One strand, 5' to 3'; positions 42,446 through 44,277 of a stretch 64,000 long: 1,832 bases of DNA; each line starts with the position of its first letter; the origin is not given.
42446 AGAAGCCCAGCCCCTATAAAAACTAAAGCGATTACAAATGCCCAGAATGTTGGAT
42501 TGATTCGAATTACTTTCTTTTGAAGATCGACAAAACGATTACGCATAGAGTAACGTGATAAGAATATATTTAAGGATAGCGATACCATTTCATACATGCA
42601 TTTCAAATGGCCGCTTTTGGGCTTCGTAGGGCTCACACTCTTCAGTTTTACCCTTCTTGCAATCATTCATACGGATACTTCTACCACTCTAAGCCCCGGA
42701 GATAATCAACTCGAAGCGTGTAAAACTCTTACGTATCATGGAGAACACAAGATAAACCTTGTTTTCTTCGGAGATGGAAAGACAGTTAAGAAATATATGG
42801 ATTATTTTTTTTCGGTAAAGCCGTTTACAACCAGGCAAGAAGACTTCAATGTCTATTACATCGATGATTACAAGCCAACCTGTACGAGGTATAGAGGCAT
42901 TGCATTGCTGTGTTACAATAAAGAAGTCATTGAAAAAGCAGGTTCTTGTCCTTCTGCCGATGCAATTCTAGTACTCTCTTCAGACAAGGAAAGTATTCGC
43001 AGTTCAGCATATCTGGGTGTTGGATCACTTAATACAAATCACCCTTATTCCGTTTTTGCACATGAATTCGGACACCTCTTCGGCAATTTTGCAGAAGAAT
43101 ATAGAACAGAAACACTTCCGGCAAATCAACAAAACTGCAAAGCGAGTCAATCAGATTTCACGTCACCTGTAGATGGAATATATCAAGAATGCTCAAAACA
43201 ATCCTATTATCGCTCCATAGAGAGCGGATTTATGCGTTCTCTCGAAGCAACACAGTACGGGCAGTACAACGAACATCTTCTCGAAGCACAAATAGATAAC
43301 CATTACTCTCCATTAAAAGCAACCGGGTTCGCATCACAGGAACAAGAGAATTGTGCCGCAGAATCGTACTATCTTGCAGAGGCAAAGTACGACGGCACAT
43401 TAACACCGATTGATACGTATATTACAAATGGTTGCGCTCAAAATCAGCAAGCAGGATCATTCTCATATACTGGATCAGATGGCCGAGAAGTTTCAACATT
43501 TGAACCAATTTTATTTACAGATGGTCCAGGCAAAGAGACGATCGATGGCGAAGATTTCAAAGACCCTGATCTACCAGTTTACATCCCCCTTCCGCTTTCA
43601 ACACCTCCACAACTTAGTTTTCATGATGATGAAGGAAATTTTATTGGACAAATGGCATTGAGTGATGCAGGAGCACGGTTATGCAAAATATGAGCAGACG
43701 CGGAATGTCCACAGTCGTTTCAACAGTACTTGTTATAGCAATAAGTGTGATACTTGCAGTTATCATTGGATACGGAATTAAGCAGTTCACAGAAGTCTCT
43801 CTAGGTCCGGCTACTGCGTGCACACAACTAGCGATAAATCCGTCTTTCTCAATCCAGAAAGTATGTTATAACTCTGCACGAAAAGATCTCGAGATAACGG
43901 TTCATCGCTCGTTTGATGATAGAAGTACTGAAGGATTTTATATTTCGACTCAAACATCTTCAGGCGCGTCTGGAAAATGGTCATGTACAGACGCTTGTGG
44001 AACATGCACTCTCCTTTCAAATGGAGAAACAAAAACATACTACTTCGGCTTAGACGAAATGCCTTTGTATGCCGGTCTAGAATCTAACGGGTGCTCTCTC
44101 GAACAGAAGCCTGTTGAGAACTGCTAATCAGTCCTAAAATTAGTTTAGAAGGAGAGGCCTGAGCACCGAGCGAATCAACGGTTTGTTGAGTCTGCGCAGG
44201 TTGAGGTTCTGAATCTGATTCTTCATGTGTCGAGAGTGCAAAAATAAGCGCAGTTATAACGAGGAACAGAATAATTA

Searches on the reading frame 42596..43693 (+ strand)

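Call 47: search_protein_families(library=pfam, proteins=[window:42596-43693:+], max_evalue=0.01)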
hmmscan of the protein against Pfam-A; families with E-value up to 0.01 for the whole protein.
window:42596-43693:+ (365 aa): 3 families
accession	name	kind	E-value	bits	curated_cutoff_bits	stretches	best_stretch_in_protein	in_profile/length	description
PF09471.16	Peptidase_M64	-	0.00015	21.5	26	0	112-172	102-164/302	IgA Peptidase M64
PF13583.11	Reprolysin_4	-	0.00085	19.5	22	1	133-194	123-178/203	Metallo-peptidase family M12B Reprolysin-like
PF13582.12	Reprolysin_3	-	0.0037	18.2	22.4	0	101-163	79-119/123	Metallo-peptidase family M12B Reprolysin-like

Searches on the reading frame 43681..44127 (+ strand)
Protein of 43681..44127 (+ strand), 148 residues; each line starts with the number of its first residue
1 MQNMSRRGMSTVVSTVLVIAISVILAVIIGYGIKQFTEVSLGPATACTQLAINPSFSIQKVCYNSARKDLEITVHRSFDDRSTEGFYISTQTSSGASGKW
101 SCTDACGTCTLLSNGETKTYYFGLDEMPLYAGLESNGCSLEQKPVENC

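Call 47: search_protein_families(library=pfam, proteins=[window:43681-44127:+], max_evalue=0.01)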
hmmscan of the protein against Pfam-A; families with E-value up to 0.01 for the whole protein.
window:43681-44127:+ (148 aa): 0 families

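Call 70: search_protein_families(library=ncbifam, proteins=[window:43681-44127:+], max_evalue=0.05)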
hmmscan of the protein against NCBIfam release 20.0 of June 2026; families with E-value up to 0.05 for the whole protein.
window:43681-44127:+ (148 aa): 1 family
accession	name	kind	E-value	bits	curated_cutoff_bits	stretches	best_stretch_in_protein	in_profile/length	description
TIGR02537.2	arch_flag_Nterm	domain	1.9e-05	24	20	1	5-36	1-32/33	archaellin/type IV pilin N-terminal domain-containing protein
